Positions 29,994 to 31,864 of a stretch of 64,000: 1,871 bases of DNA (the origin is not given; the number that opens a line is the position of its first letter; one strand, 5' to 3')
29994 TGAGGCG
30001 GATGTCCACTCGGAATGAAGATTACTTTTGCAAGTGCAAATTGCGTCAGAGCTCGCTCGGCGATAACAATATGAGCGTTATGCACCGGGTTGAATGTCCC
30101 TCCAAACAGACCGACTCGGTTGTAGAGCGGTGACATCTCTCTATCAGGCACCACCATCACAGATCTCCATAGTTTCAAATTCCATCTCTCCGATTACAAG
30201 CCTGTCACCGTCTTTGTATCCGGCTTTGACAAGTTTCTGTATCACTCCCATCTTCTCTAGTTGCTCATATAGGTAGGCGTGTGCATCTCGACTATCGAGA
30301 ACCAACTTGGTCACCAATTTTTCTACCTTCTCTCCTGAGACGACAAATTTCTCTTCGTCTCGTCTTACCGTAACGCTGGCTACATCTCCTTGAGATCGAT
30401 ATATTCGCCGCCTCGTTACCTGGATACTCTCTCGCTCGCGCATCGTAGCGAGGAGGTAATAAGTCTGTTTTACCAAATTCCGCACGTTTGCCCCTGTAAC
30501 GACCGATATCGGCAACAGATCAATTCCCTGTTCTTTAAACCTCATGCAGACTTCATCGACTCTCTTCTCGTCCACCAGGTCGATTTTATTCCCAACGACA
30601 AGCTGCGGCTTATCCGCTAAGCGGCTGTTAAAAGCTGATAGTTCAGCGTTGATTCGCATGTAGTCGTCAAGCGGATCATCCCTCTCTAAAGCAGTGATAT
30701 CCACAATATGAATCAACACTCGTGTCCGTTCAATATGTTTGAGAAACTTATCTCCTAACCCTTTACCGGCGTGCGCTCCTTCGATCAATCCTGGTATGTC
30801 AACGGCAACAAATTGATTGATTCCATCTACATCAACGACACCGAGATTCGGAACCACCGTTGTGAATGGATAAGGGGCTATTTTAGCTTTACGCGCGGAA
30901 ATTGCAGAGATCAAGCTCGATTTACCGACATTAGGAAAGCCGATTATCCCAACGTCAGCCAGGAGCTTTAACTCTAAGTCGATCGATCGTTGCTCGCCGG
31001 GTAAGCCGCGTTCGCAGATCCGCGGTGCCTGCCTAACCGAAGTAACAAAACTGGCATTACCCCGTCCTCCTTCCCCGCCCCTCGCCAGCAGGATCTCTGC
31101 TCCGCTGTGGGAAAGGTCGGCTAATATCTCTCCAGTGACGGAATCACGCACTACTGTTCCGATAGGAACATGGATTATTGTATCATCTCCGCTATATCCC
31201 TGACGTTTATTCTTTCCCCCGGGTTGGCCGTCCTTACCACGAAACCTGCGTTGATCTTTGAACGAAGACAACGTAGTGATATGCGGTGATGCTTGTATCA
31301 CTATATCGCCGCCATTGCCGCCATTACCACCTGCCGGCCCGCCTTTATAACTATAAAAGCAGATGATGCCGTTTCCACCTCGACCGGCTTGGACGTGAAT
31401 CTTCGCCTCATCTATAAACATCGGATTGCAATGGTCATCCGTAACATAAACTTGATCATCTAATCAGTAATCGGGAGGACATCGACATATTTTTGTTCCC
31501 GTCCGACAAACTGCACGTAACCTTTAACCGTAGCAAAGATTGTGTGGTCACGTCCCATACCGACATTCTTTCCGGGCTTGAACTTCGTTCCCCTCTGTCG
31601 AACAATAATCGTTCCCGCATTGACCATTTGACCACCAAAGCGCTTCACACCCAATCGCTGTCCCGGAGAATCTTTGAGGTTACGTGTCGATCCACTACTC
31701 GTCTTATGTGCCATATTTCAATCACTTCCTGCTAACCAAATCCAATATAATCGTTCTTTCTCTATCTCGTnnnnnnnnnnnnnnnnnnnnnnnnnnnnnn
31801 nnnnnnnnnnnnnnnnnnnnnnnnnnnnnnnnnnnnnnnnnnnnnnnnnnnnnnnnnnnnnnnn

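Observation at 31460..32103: Catalytically dead Prp homologue retained between rplU and rpmA while L27 lacks the propeptide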

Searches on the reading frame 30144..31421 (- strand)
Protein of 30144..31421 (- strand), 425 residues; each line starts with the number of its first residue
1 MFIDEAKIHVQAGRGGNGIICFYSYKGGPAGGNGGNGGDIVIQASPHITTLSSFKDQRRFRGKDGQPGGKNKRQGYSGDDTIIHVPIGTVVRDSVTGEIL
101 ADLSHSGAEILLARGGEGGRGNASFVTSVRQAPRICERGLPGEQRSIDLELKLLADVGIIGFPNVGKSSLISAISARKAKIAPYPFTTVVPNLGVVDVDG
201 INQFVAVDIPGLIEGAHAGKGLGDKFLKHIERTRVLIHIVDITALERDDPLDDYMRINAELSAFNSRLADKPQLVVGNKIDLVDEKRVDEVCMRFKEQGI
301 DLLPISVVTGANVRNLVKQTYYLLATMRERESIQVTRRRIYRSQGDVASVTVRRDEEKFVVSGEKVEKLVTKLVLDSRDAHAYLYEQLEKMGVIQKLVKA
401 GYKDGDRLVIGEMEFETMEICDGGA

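Call 11: find_related_loci(query=window:30144-31421:-, collection=genome_contigs, flank=4000)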
Query window:30144-31421:- (425 aa) in genome_contigs; peptide patterns used: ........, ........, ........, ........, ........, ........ (x = any residue, [..] = any of these).
600 stretches matched a pattern (row limit reached: there are more); 316 encode a relative of the query (tblastn E <= 1e-3); the best 80 are kept; 80 distinct loci.
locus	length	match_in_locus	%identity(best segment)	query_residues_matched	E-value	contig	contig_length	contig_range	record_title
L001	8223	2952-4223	82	1-422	0e+0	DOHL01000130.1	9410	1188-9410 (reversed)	MAG TPA_asm: Candidatus Acetothermia bacterium isolate UBA7950 contig_5170, whole genome shotgun sequence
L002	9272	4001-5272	54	1-416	2e-133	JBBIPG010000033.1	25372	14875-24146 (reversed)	MAG: Candidatus Fraserbacteria bacterium isolate CYS170214_bin_298 NODE_1570_length_25372_cov_2.59002, whole genome shot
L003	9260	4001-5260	54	1-411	2e-130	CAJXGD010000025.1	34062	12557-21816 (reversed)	TPA_asm: uncultured bacterium isolate SRR4028170_bin.16_MetaBAT_v2.12.1_MAG genome assembly, contig: NODE_291_length_340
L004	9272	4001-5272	54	1-416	6e-129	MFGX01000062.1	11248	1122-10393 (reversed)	MAG: Candidatus Fraserbacteria bacterium RBG_16_55_9 RBG_16_scaffold_28271, whole genome shotgun sequence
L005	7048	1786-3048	55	1-415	5e-127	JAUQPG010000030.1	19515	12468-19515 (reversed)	MAG: Candidatus Bipolaricaulota bacterium isolate GXS.bins.134.201912 NODE_2106_length_19515_cov_595.534609, whole genom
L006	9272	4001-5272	53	1-415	2e-120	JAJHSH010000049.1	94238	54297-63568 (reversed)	MAG: Candidatus Acetothermia bacterium isolate NSHQ14B.2017.Bin6 k141_29619, whole genome shotgun sequence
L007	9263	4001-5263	50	1-419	2e-119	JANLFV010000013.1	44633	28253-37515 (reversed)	MAG: Candidatus Acetothermia bacterium isolate A05DMB20 NODE_13_length_44633_cov_10.256920, whole genome shotgun sequenc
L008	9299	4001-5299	47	1-416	6e-111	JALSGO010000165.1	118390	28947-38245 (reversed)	MAG: Candidatus Bipolaricaulota bacterium isolate 354-166_maxbin2_scaf2bin.100 354-166_scaffold_96_c1, whole genome shot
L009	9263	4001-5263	47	1-418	2e-103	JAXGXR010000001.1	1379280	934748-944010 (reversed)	MAG: Clostridia bacterium isolate AnMBR.bin495 bin495_1, whole genome shotgun sequence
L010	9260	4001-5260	47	1-415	5e-102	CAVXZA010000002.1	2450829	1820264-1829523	MAG: uncultured Clostridia bacterium isolate MFD03804.bin.1.6 genome assembly, contig: contig_1162, whole genome shotgun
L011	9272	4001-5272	45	1-416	2e-99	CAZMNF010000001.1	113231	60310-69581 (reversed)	MAG TPA_asm: uncultured Thermotogae bacterium isolate SRP185896_co2_339 genome assembly, contig: NODE_22_length_113231_c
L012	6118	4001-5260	45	1-416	9e-99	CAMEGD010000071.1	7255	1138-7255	MAG: uncultured Clostridia bacterium isolate SRR11489764_bin.10_metaWRAP_v1.3_MAG genome assembly, contig: ERZ11466753.2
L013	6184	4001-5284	46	1-422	2e-98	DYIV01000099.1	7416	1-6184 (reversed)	MAG TPA_asm: Slackia heliotrinireducens isolate FI88_64_8 Afr_mines_FI88_3029_length_7416_cov_3_206630, whole genome sho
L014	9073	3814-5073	43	1-419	2e-97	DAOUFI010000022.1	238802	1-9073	MAG TPA_asm: Anaerolineaceae bacterium isolate R103_3 k99_30755, whole genome shotgun sequence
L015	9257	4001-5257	42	1-419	3e-97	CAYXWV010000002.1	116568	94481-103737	MAG TPA_asm: uncultured Anaerolinea sp. isolate SRP192927_co3_446 genome assembly, contig: NODE_178_length_116568_cov_41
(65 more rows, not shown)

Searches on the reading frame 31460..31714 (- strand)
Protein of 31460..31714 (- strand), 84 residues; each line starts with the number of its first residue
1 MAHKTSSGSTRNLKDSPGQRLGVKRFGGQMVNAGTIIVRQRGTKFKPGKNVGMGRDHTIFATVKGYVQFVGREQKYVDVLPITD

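Call 3: search_protein_families(library=pfam, proteins=[window:31460-31714:-], max_evalue=1)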
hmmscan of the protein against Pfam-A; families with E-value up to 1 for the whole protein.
window:31460-31714:- (84 aa): 2 families
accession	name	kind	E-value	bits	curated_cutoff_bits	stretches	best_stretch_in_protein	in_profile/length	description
PF01016.24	Ribosomal_L27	-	6.1e-36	122.8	20.5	1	2-79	1-79/79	Ribosomal L27 protein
PF14382.12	ECR1_N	-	0.12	12.6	27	0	44-69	13-37/38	Exosome complex exonuclease RRP4 N-terminal region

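Call 4: search_protein_families(library=ncbifam, proteins=[window:31460-31714:-], max_evalue=1)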
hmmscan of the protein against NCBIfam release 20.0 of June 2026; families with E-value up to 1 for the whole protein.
window:31460-31714:- (84 aa): 1 family
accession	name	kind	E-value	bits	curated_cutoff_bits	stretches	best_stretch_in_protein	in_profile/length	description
TIGR00062.1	L27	equivalog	6.5e-34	115.8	90.35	1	1-75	1-78/83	50S ribosomal protein L27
